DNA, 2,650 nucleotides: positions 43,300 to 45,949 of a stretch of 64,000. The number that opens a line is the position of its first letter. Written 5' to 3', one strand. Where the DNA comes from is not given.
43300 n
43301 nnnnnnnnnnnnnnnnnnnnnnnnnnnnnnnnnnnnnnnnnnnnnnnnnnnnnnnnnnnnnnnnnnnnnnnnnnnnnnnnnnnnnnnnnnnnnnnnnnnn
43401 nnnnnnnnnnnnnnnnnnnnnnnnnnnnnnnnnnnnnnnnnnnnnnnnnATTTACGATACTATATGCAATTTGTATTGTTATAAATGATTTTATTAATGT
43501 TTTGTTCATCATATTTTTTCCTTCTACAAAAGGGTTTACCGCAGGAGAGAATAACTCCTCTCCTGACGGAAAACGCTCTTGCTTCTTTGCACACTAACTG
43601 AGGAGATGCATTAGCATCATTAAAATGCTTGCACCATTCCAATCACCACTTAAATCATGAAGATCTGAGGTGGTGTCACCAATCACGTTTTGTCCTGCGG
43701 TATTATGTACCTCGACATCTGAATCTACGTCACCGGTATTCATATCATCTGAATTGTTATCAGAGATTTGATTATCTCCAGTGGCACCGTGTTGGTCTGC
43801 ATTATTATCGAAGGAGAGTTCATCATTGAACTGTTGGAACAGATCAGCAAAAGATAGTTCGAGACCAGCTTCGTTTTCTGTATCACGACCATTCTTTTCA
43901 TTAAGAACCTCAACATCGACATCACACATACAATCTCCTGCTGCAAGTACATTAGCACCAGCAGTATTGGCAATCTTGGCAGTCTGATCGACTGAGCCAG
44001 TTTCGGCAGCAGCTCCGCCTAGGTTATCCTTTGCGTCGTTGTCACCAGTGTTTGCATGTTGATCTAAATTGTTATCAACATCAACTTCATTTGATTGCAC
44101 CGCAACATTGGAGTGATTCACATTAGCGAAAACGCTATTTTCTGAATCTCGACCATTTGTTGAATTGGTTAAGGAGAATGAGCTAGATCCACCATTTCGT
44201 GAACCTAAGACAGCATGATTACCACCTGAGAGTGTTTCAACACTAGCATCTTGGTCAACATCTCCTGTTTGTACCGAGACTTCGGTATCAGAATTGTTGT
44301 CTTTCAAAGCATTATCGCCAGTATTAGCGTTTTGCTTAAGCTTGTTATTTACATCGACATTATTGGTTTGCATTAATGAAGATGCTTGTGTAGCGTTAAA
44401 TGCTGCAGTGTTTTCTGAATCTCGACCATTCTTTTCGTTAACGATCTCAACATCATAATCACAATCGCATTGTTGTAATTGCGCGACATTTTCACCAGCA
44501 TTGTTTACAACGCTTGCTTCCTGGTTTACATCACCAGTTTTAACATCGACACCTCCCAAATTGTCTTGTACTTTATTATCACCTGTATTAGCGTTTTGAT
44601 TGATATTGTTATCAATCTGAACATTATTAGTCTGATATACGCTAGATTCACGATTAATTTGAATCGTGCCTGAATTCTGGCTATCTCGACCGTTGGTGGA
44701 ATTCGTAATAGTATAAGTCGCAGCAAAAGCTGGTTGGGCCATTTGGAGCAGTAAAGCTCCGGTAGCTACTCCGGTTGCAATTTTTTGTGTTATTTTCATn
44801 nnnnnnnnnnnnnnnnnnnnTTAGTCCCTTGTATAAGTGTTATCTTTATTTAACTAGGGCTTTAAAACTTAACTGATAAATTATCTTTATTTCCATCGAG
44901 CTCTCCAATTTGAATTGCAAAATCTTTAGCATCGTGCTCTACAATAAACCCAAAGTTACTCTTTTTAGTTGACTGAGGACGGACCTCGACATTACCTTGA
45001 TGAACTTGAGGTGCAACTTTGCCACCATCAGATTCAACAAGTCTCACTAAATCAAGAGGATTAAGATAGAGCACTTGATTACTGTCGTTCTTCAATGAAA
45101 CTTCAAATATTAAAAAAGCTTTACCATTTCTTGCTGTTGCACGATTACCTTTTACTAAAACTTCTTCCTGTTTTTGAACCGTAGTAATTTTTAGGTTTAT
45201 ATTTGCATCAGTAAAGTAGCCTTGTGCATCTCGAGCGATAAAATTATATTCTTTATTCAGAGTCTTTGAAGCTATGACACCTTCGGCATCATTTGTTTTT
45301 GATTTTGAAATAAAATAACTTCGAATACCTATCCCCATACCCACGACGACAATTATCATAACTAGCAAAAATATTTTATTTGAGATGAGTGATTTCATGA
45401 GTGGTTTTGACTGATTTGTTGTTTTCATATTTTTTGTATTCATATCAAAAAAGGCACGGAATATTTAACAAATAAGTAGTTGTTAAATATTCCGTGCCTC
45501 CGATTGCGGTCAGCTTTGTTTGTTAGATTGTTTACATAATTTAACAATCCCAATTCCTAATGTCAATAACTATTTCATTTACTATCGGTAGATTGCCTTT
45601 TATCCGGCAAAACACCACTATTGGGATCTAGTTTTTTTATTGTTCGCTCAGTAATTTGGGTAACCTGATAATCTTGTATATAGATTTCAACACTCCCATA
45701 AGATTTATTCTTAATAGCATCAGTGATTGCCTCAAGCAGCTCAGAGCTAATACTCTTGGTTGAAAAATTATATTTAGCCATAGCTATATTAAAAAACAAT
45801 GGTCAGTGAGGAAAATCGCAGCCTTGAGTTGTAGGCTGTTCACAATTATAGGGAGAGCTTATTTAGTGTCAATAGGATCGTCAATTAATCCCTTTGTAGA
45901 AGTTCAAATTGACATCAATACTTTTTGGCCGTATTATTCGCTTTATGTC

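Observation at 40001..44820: Operon of three low-complexity surface proteins sharing an ANTG(D/G/S)N(K)xx(D)N repeat core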

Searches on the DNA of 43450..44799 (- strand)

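Call 81: search_with_rna_model(model_id=R1, sources=[L001, L002, L004, L005, L006, L007, L008, L009, L010, L011, L012, L013, L014, L015, L016, L017, L018, L019, L020, L021, L022, L023, L024, L025, L026, L027, L028, L029, L030, L031, L032, L033, L034, L035, L036, L037, L038, L039, L040, L041, L042, L043, L044, L045, L046, L047, L048, L049, L050, L051, L052, L053, L054, L055, L056, L057, L058, L059, L060, L061, L062, L063, L064, L065, L066, L067, L068, L069, L070, L071, L072, L073, L074, L075, L076, L077, L078, L079, L080, L081, L082, L083], max_evalue=0.00001, make_alignment=true)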
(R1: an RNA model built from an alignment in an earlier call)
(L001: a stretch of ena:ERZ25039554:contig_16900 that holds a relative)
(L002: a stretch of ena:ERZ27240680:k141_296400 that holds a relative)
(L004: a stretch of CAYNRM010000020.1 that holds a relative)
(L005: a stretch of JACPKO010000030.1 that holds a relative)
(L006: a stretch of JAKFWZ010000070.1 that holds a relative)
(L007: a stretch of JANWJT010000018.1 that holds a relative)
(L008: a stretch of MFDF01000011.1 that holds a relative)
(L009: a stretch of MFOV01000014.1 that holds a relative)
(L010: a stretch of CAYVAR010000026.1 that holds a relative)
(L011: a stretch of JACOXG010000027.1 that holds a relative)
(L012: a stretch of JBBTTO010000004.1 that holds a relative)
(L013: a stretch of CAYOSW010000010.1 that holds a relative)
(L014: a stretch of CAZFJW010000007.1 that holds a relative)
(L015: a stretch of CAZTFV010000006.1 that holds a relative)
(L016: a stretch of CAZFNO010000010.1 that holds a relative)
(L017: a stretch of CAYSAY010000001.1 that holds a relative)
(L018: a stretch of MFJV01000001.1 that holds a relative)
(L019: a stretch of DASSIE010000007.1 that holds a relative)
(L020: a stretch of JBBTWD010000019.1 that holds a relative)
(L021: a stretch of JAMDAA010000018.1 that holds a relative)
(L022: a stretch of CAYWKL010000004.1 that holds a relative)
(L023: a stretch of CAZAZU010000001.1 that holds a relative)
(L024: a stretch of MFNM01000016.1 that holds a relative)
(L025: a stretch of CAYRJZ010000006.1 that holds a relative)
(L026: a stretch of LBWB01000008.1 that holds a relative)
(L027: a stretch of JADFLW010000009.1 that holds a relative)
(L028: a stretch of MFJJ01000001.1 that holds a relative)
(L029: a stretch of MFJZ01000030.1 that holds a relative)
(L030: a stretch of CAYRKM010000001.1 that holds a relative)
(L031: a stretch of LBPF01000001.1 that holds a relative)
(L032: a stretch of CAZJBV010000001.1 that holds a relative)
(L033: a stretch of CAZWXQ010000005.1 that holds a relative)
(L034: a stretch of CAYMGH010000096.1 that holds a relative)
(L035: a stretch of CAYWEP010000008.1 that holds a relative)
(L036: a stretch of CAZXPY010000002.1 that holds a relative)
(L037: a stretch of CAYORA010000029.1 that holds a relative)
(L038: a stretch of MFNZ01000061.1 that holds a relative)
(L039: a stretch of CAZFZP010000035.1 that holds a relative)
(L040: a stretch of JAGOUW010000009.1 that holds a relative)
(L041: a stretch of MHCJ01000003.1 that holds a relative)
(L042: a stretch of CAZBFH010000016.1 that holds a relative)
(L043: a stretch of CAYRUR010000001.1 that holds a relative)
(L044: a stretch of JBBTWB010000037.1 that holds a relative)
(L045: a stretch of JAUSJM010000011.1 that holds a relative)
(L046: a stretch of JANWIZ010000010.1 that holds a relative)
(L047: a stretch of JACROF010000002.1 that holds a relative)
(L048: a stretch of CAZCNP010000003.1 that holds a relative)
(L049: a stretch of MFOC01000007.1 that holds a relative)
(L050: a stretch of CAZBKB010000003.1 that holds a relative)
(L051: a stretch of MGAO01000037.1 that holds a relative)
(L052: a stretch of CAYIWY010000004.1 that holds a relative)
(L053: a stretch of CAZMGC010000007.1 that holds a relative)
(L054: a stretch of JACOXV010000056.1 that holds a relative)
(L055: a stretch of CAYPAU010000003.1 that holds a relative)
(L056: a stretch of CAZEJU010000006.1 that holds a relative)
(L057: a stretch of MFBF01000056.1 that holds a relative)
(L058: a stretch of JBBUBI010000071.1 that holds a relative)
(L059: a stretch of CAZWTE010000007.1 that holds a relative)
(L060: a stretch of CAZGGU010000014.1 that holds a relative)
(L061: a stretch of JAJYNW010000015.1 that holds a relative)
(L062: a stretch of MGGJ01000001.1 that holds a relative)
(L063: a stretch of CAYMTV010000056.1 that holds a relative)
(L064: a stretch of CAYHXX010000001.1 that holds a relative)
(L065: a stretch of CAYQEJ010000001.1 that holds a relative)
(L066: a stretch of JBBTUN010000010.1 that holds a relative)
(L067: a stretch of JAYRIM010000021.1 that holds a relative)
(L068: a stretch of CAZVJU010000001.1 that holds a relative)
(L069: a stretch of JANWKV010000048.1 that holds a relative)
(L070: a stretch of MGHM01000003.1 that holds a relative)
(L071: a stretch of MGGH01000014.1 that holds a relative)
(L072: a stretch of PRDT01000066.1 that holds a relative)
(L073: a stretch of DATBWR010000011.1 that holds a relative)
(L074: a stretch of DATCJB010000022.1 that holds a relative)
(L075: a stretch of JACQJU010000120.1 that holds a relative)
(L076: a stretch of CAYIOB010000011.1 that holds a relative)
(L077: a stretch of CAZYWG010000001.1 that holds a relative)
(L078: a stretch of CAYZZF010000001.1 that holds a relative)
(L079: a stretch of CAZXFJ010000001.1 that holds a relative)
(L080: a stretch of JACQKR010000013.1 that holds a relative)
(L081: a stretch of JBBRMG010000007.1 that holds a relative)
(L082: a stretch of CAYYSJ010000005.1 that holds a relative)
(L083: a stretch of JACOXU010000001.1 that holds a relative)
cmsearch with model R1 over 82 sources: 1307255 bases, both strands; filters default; matches with E-value up to 0.00001: 49.
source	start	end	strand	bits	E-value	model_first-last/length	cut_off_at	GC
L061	5617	5671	+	73.3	4.9e-24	1-55/55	no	0.42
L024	7097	7151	+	70.5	5.6e-23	1-55/55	no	0.49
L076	10242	10296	+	67.2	1.1e-21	1-55/55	no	0.53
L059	7613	7667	+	66.4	2.2e-21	1-55/55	no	0.49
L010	10222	10276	+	66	3.3e-21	1-55/55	no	0.58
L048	1366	1420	+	65.7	4.2e-21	1-55/55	no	0.42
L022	10171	10225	+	61.5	1.7e-19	1-55/55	no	0.45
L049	10260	10314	+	57.7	5.1e-18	1-55/55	no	0.51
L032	10223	10277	+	57.7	5.2e-18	1-55/55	no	0.62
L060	4531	4585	+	56.8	1.1e-17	1-55/55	no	0.56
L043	10222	10276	+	56.1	2.3e-17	1-55/55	no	0.42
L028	10227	10283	+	56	2.4e-17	1-55/55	no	0.49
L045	9822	9876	+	55.6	3.4e-17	1-55/55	no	0.51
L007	10227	10280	+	52.3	6.6e-16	1-55/55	no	0.54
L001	9230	9284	+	50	5.2e-15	1-55/55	no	0.49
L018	10240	10296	+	49.4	8.3e-15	1-55/55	no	0.51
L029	4072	4129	+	48.9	1.4e-14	1-55/55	no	0.53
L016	10246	10295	+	44.8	5.3e-13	1-55/55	no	0.5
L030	10246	10301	+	43.8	1.3e-12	1-55/55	no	0.52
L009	10249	10298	+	43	2.7e-12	1-55/55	no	0.44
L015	10180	10232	+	41.3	1.2e-11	1-55/55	no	0.53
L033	5339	5391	+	40.9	1.7e-11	1-55/55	no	0.49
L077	10262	10304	+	40.7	2e-11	9-49/55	no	0.42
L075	2739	2795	+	40.7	2e-11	1-55/55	no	0.51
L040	9677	9727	+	40.1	3.6e-11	1-55/55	no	0.45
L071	3934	3990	+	39.9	4.2e-11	1-55/55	no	0.44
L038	7128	7182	+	39.8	4.4e-11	1-55/55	no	0.42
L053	10228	10278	+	39.1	8.3e-11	1-55/55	no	0.45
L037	9726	9776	+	37.9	2.5e-10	1-55/55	no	0.47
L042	3891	3941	+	37.9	2.5e-10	1-55/55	no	0.47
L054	10245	10299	+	37.8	2.8e-10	1-55/55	no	0.55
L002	9259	9314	+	37.7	2.9e-10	1-55/55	no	0.48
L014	5998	6053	+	37.1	5e-10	1-55/55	no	0.52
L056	10225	10273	+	35.5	2e-09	1-55/55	no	0.51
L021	10250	10303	+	33.7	1e-08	1-55/55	no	0.5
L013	10311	10360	+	33.3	1.5e-08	1-55/55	no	0.46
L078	10259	10312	+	31.9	5.1e-08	1-55/55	no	0.41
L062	10251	10302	+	31.6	6.9e-08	1-55/55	no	0.62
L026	10278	10333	+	30.8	1.3e-07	1-55/55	no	0.57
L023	10233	10283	+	30.8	1.4e-07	1-55/55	no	0.49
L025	10223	10274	+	30.3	2.2e-07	1-55/55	no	0.48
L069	2943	2996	+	30.1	2.5e-07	1-55/55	no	0.52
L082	10247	10296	+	29.8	3.4e-07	1-55/55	no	0.46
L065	10254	10306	+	29.4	4.9e-07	1-55/55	no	0.55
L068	7033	7086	+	29.2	5.9e-07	1-55/55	no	0.57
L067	10228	10276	+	29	6.7e-07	1-55/55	no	0.55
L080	10232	10279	+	28.4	1.2e-06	1-55/55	no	0.58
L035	10196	10250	+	28.1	1.6e-06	1-55/55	no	0.56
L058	10264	10320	+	27.6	2.4e-06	1-55/55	no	0.53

Alignment A8: 49 matches aligned to the model, 73 columns, each read 5' to 3' on its own strand. Consensus structure (alignment columns), stored with it:
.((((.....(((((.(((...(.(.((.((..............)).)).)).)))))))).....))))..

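Call 83: search_rna_families(source=L024, start=7000, end=7300, threshold=evalue, max_evalue=10)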
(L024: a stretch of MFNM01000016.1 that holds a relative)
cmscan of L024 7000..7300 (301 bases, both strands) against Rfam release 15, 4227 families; matches with E-value up to 10: 2.
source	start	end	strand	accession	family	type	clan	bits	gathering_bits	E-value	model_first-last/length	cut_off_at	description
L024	7092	7156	-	RF04244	MIR169_6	Gene; miRNA;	CL00098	16.4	54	0.88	1-99/99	no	MIR169_6 microRNA precursor family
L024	7252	7284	-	RF02192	TCL6_2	Gene; lncRNA;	-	13.3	45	4.9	94-126/126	no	T-cell leukemia/lymphoma 6 conserved region 2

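Call 84: search_rna_families(source=window, start=43450, end=43650, threshold=evalue, max_evalue=10)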
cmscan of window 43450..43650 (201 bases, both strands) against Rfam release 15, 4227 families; matches with E-value up to 10: 6.
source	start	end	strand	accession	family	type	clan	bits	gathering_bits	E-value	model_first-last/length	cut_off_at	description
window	43450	43563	-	RF01476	rliF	Gene; sRNA;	-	18.1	60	0.48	1-136/220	3'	Listeria sRNA rliF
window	43530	43578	+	RF03600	MIR3627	Gene; miRNA;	-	14.7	64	1.4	1-89/89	no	MIR3627 microRNA precursor family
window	43525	43585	-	RF03640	mir-3747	Gene; miRNA;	-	14.5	63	2.7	1-67/67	no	mir-3747 microRNA precursor family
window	43477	43579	+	RF01486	rli62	Cis-reg;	-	13.8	83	2.9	1-135/135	no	Listeria sRNA rli62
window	43478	43575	+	RF03099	RAGATH-23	Gene; sRNA;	-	13.6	92.6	3.6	1-99/99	no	RAGATH-23 RNA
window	43503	43568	+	RF02283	TtnuCD6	Gene; snRNA; snoRNA; CD-box;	-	13.4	50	8.5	1-72/72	no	Tetrahymena snoRNA TtnuCD6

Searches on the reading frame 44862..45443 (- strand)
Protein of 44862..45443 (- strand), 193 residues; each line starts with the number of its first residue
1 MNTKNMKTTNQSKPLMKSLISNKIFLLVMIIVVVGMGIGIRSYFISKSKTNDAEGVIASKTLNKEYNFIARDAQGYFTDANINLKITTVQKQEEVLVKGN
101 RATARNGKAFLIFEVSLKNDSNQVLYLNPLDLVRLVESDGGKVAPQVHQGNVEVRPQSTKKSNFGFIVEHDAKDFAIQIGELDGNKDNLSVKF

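Call 3: search_protein_families(library=pfam, proteins=[window:44862-45443:-], max_evalue=1)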
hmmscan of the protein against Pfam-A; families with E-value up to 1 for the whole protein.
window:44862-45443:- (193 aa): 3 families
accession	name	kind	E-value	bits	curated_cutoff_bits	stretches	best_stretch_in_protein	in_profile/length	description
PF11611.13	DUF4352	-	6.5e-06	26.9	25.9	1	79-179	9-112/122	Domain of unknown function (DUF4352)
PF08496.15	Peptidase_S49_N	-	0.045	14.3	27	1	19-96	3-80/147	Peptidase family S49 N-terminal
PF11346.13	DUF3149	-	0.11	12.6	23.2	1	29-50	16-37/40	Protein of unknown function (DUF3149)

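Call 4: search_protein_families(library=ncbifam, proteins=[window:44862-45443:-], max_evalue=1)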
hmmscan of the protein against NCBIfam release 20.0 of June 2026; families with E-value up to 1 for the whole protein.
window:44862-45443:- (193 aa): 2 families
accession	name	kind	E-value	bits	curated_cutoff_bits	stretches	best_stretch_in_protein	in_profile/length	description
NF040854.1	Hol_resolv_Hjc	equivalog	0.041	13.6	70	0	104-137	41-72/134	Holliday junction resolvase Hjc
NF045999.1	MAG1140_fam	equivalog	0.082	13.1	35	1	21-101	5-83/126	MAG1140 family protein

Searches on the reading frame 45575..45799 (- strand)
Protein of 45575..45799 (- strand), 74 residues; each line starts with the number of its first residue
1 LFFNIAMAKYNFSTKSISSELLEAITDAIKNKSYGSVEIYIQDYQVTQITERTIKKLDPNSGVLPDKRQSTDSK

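Call 44: search_protein_families(library=pfam, proteins=[window:45575-45799:-], max_evalue=0.1)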
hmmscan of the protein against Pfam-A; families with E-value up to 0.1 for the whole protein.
window:45575-45799:- (74 aa): 2 families
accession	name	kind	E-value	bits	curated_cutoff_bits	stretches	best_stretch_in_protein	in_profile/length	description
PF10055.14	DUF2292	-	9.2e-07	28.8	22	1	22-49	2-29/37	Uncharacterized small protein (DUF2292)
PF11987.13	IF-2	-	0.024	15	27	1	11-59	28-76/117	Translation-initiation factor 2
